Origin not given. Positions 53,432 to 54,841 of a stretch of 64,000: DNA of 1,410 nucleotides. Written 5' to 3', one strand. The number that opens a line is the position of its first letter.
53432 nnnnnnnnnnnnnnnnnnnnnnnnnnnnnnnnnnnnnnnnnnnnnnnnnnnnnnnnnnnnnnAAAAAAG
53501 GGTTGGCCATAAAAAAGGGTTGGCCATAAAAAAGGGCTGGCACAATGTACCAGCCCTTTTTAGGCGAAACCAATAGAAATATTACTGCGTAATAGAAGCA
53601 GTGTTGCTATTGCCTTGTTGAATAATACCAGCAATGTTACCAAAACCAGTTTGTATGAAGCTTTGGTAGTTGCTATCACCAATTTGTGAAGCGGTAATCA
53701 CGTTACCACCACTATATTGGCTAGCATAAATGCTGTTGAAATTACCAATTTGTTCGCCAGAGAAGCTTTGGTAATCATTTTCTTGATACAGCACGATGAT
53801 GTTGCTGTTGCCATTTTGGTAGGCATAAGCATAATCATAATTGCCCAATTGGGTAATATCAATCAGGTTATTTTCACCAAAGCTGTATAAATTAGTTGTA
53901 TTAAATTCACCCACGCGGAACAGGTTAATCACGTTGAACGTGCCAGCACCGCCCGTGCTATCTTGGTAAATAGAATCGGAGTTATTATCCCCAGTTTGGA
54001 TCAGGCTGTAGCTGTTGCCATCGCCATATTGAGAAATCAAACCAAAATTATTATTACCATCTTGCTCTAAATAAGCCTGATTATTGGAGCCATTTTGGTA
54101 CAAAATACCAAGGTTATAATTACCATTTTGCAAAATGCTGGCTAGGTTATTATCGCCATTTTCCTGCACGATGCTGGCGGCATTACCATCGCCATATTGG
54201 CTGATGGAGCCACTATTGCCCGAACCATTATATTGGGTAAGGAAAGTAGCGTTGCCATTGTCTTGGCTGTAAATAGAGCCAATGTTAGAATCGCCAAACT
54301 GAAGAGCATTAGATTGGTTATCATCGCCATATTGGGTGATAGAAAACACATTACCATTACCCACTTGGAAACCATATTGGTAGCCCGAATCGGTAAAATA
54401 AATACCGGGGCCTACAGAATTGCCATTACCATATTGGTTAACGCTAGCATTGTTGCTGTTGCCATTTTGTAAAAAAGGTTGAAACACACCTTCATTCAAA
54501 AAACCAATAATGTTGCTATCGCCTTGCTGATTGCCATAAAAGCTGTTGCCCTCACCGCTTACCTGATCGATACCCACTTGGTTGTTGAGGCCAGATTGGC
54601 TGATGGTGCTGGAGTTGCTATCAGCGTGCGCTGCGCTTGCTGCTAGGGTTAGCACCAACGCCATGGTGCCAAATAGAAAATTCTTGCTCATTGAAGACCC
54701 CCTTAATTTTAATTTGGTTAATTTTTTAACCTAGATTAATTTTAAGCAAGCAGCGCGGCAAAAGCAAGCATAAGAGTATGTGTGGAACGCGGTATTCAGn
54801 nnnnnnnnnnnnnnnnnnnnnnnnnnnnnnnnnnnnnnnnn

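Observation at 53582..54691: Curlin-repeat (CsgA-like) amyloid subunit with no visible csgEFG partners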

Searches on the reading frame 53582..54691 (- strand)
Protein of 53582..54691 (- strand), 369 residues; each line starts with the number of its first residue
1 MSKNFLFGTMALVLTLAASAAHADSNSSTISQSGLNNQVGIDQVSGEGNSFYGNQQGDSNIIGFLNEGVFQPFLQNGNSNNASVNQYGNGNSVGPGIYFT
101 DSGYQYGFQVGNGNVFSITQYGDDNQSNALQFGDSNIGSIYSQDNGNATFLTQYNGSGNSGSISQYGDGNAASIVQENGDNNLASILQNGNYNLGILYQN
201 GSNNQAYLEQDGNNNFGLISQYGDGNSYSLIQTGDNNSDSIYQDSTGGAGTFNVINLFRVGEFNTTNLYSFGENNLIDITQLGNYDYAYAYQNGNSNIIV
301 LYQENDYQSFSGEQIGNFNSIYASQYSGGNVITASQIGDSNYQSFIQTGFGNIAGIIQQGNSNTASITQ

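Call 3: search_protein_families(library=pfam, proteins=[window:53582-54691:-], max_evalue=1)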
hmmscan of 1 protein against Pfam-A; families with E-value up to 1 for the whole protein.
window:53582-54691:- (369 aa): 1 family
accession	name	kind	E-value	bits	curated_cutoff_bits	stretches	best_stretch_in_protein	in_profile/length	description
PF07012.17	Curlin_rpt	-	2.1e-32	111.2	20.7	7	179-212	1-34/34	Curlin associated repeat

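Call 4: search_protein_families(library=ncbifam, proteins=[window:53582-54691:-], max_evalue=1)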
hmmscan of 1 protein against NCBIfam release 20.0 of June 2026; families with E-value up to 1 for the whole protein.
window:53582-54691:- (369 aa): 2 families
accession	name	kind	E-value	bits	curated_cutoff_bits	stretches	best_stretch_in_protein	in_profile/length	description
NF007506.1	PRK10101.1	equivalog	1.4e-27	96.3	165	5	170-247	44-121/151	curli minor subunit CsgB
NF007470.1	PRK10051.1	equivalog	1.4e-13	51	160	3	134-243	41-149/150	curli major subunit CsgA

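Call 5: search_solved_structures(query=window:53582-54691:-, max_evalue=1, show_alignments=2)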
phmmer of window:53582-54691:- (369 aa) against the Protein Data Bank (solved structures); distinct sequences matched with E-value up to 1: 4.
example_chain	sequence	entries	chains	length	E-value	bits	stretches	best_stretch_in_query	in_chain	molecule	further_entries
8c50_A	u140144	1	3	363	6.1e-27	98.3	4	128-248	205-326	Curlin associated repeat-containing protein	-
6j9b_A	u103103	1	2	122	0.016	18.1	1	284-339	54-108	B3 domain-containing transcription factor FUS3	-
8enq_A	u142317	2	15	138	0.17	14.7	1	131-241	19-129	Major curlin subunit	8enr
7zcu_S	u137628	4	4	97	0.3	13.8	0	291-347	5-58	PucA-LH2-gamma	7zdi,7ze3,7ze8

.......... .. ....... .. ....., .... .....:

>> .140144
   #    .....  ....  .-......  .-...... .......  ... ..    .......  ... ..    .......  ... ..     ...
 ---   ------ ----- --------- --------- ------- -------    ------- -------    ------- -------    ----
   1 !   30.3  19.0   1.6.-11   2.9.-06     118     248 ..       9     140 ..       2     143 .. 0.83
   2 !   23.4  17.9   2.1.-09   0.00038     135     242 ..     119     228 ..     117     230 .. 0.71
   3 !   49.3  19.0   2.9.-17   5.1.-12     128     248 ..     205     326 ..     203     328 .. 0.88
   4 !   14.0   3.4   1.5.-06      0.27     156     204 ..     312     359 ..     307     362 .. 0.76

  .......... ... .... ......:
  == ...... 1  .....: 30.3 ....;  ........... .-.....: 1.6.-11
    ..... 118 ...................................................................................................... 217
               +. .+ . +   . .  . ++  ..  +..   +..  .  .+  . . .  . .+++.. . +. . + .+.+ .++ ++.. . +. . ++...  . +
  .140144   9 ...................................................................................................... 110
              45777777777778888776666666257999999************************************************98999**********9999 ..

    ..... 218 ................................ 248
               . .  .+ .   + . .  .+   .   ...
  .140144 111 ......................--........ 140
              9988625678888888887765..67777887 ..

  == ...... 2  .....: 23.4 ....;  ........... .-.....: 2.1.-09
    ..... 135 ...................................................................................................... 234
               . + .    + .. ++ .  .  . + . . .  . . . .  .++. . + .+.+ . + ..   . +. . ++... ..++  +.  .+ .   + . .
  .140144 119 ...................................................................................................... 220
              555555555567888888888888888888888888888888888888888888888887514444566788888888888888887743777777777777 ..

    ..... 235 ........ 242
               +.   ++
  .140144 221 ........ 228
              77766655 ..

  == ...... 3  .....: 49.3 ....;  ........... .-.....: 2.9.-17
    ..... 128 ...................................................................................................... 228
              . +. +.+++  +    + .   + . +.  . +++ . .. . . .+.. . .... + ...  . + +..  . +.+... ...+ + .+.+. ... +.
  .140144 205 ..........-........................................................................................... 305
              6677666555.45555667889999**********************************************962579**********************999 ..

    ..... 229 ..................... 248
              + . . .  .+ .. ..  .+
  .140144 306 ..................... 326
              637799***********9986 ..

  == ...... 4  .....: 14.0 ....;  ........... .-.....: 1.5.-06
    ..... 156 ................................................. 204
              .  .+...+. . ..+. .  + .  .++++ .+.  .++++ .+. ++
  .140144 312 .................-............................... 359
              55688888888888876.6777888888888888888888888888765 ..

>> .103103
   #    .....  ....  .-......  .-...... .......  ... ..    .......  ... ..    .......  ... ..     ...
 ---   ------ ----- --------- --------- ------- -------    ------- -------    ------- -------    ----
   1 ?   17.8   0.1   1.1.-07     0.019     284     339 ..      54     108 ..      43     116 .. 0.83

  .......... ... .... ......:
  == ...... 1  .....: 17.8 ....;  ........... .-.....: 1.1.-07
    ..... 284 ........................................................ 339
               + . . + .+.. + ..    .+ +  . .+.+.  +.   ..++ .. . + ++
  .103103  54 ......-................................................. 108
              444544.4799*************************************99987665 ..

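Call 9: find_encoding_contigs(protein=window:53582-54691:-, flank=10000, max_places=6)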
Protein window:53582-54691:- (369 aa): no gene with exactly this product is on record in the collection.

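Call 12: find_homologous_proteins(query=window:53582-54691:-, max_evalue=0.00001)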
Query window:53582-54691:- (369 aa): 51 proteins with E <= 0.00001 among 5313 candidates.
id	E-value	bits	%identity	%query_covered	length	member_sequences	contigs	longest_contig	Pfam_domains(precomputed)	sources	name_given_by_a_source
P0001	1.4e-18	86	31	96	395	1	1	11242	PF07012.18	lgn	-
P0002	1.1e-17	83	29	98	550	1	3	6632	PF07012.18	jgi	jgi:hypothetical protein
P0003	4.5e-14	71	34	80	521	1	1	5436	PF07012.18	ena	-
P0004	1.0e-13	70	25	99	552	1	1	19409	PF07012.18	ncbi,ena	-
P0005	5.8e-13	67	28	89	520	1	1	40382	PF07012.18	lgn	-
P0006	2.8e-12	65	26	98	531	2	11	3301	PF07012.18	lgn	-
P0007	3.3e-12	65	33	56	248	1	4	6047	PF07012.18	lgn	-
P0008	2.4e-11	62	34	56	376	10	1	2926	PF07012.18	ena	-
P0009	4.3e-11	61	30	99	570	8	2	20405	PF07012.18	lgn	-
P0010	4.4e-11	61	29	93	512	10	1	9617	PF07012.18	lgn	-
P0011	4.6e-11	61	29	99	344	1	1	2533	PF07012.18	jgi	jgi:hypothetical protein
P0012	5.8e-11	61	30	58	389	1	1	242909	PF07012.18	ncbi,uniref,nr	ncbi:curlin repeat-containing protein [Sunxiuqinia indica]|uniref:curlin repeat-containing protein n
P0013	1.2e-10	60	29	100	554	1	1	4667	PF07012.18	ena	-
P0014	2.1e-10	59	33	60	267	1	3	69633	PF07012.18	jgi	jgi:hypothetical protein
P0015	7.0e-10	57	28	97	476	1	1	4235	PF07012.18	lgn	-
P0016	7.3e-10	57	28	93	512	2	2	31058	PF07012.18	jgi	jgi:hypothetical protein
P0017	7.7e-10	57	27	57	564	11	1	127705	PF07012.18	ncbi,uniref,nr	ncbi:hypothetical protein NS226_07550 [Aureimonas ureilytica]|uniref:Curlin associated repeat-contai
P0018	1.2e-9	56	30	71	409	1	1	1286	PF07012.18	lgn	-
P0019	1.7e-9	56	26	99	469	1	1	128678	PF07012.18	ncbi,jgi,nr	ncbi:MAG TPA: hypothetical protein VG407_18190 [Caulobacteraceae bacterium]|jgi:hypothetical protein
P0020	1.7e-9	56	31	56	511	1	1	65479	PF07012.18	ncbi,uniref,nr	ncbi:hypothetical protein [Aurantimonas marianensis]|uniref:Curlin associated repeat-containing prot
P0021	2.4e-9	55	30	98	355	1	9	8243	PF07012.18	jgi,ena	-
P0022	2.5e-9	55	34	60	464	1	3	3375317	PF07012.18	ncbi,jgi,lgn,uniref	ncbi:hypothetical protein [Christiangramia sp. LLG6405-1]|uniref:hypothetical protein n=1 Tax=Christ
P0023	3.2e-9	55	30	95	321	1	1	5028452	PF07012.18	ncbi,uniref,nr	ncbi:hypothetical protein Q4S45_09945 [Massilia sp. R2A-15]|uniref:hypothetical protein n=1 Tax=Mass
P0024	3.2e-9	55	30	80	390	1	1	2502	PF07012.18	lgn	-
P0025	4.8e-9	54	28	93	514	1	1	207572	PF07012.18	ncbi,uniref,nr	ncbi:hypothetical protein [Aurantimonas marina]|uniref:hypothetical protein n=1 Tax=Aurantimonas mar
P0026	6.6e-9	54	43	23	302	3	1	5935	PF07012.18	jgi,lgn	jgi:hypothetical protein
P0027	1.2e-8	53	28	100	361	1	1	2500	PF07012.18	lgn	-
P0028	2.1e-8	52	29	99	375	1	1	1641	PF07012.18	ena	-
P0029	2.5e-8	52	32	63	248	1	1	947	PF07012.18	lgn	-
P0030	2.7e-8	52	28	91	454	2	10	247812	PF07012.18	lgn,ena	-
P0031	3.6e-8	51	32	94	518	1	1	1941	PF07012.18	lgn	-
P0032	2.2e-7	49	33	72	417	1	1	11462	PF07012.18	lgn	-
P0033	3.2e-7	48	42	22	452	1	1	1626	PF07012.18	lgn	-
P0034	4.0e-7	48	30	64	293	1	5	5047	PF07012.18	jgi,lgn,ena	-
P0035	4.1e-7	48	26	92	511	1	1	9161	PF07012.18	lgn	-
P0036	5.1e-7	48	28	99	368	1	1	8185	PF07012.18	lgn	-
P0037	8.6e-7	47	27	92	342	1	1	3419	PF07012.18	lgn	-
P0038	9.5e-7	47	29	73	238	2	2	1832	PF07012.18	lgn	-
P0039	1.2e-6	46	29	82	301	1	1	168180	PF07012.18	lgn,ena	-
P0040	1.3e-6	46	30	66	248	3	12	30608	PF07012.18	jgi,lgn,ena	jgi:hypothetical protein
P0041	1.7e-6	46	32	71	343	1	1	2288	PF07012.18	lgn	-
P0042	2.1e-6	46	28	96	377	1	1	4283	PF07012.18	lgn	-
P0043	2.5e-6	45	27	82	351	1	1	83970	PF07012.18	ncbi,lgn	ncbi:MAG: hypothetical protein AB8F78_15065 [Saprospiraceae bacterium]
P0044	3.1e-6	45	29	98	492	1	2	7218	PF07012.18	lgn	-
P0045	3.8e-6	45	41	25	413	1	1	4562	PF07012.18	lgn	-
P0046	3.8e-6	45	30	63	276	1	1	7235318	PF07012.18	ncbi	-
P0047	4.4e-6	45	31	91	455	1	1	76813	PF07012.18,PF10610.15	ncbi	-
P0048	5.5e-6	44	27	100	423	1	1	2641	PF07012.18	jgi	jgi:hypothetical protein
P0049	6.8e-6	44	27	72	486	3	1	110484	PF07012.18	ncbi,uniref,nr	ncbi:curlin [uncultured Dokdonia sp.]|uniref:curlin n=1 Tax=uncultured Dokdonia sp. TaxID=575653 Rep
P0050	7.9e-6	44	28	93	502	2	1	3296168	PF07012.18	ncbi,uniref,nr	ncbi:hypothetical protein [Lacinutrix sp. 5H-3-7-4]|uniref:hypothetical protein n=1 Tax=Lacinutrix s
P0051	9.1e-6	44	28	60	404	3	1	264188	PF07012.18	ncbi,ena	-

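Call 19: find_encoding_contigs(protein=P0001, flank=10000, max_places=2)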
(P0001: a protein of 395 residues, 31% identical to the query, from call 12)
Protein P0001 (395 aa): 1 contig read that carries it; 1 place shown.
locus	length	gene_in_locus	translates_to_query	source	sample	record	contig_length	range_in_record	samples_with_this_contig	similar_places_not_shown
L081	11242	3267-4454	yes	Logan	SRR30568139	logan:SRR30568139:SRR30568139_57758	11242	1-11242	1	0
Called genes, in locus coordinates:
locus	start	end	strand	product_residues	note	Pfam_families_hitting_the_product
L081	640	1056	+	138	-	PF10627:CsgE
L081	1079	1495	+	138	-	PF10614:CsgF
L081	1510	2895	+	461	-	PF03783:CsgG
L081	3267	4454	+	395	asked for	PF07012:Curlin_rpt (weak)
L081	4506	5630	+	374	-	PF07012:Curlin_rpt (faint)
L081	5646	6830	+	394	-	-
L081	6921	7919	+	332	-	-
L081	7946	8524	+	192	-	-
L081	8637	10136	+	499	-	PF13620:CarboxypepD_reg, PF13715:CarbopepD_reg_2, PF17802:SpaA (faint), PF07676:PD40 (faint), PF26549:Tricorn_N (weak)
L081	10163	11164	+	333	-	-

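Call 20: find_encoding_contigs(protein=P0005, flank=10000, max_places=2)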
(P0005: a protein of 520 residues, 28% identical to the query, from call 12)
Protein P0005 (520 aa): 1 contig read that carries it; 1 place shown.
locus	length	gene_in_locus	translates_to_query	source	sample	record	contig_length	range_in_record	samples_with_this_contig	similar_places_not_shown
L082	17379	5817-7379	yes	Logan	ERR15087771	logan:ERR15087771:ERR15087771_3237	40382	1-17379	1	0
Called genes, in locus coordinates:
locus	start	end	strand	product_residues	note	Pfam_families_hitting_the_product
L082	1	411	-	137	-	?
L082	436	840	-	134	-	PF00903:Glyoxalase, PF13468:Glyoxalase_3, PF13669:Glyoxalase_4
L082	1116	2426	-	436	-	PF02550:AcetylCoA_hydro, PF13336:AcetylCoA_hyd_C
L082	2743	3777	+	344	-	PF00072:Response_reg, PF00196:GerE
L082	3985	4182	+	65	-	-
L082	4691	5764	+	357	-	-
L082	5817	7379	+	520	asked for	PF07012:Curlin_rpt (weak)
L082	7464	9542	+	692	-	-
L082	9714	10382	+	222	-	-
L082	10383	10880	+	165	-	PF10627:CsgE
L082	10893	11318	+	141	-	PF10614:CsgF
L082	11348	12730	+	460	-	PF03783:CsgG, PF13505:OMP_b-brl (weak)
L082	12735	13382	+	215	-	PF13620:CarboxypepD_reg, PF13715:CarbopepD_reg_2, PF00041:fn3 (weak)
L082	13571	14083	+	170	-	PF00210:Ferritin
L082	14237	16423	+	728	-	PF13328:HD_4, PF04607:RelA_SpoT, PF02824:TGS, PF19296:RelA_AH (weak), PF28438:RelA_RIS, PF13291:ACT_4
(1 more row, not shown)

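Call 21: find_encoding_contigs(protein=P0004, flank=10000, max_places=2)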
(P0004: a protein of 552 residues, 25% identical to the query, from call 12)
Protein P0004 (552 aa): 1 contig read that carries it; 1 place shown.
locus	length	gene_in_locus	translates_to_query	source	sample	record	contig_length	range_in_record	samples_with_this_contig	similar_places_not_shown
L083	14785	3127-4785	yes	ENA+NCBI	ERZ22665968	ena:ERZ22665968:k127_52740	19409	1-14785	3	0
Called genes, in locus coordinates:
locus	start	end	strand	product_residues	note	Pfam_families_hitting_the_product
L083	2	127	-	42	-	?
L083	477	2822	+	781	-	-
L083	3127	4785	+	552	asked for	PF07012:Curlin_rpt (faint)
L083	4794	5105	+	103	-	-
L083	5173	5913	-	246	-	-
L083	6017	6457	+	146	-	-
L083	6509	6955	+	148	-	PF13471:Transglut_core3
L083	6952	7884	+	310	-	PF27840:ScmC (weak)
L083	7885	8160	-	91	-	PF05402:PqqD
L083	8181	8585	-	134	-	-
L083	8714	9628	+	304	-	-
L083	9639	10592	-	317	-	PF02951:GSH-S_N, PF02955:GSH-S_ATP, PF14398:ATPgrasp_YheCD (weak), PF08443:RimK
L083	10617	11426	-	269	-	PF03301:Trp_dioxygenase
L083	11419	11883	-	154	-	PF04214:DUF411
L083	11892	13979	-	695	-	PF13328:HD_4, PF01966:HD, PF04607:RelA_SpoT, PF02824:TGS, PF19296:RelA_AH, PF28438:RelA_RIS, PF01842:ACT (weak), PF13291:ACT_4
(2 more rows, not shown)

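Call 22: find_encoding_contigs(protein=P0017, flank=10000, max_places=1)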
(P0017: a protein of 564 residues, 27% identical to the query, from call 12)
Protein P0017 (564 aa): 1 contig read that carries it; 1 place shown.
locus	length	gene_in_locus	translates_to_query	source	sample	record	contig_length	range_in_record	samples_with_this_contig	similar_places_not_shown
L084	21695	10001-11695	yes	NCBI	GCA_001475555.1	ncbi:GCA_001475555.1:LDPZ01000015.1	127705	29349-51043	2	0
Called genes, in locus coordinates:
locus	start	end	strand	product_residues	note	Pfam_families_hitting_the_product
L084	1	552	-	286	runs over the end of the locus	PF04909:Amidohydro_2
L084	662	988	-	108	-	PF03626:COX4_pro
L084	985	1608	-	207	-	PF00510:COX3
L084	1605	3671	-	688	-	PF00115:COX1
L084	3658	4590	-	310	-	PF00116:COX2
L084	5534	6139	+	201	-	PF10614:CsgF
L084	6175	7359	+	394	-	PF03783:CsgG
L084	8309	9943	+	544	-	PF07012:Curlin_rpt (faint)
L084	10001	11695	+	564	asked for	PF07012:Curlin_rpt (faint)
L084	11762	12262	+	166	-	PF07012:Curlin_rpt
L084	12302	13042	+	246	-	-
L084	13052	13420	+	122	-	-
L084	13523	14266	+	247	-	PF02974:Inh (weak), PF06347:SH3_4 (weak)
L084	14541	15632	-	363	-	PF00005:ABC_tran, PF17912:OB_MalK, PF08402:TOBE_2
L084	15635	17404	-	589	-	PF00251:Glyco_hydro_32N, PF08244:Glyco_hydro_32C (faint)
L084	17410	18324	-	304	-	PF00528:BPD_transp_1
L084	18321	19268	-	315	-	PF00528:BPD_transp_1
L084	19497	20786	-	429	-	PF01547:SBP_bac_1, PF13416:SBP_bac_8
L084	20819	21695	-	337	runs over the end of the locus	PF00356:LacI, PF00532:Peripla_BP_1, PF13377:Peripla_BP_3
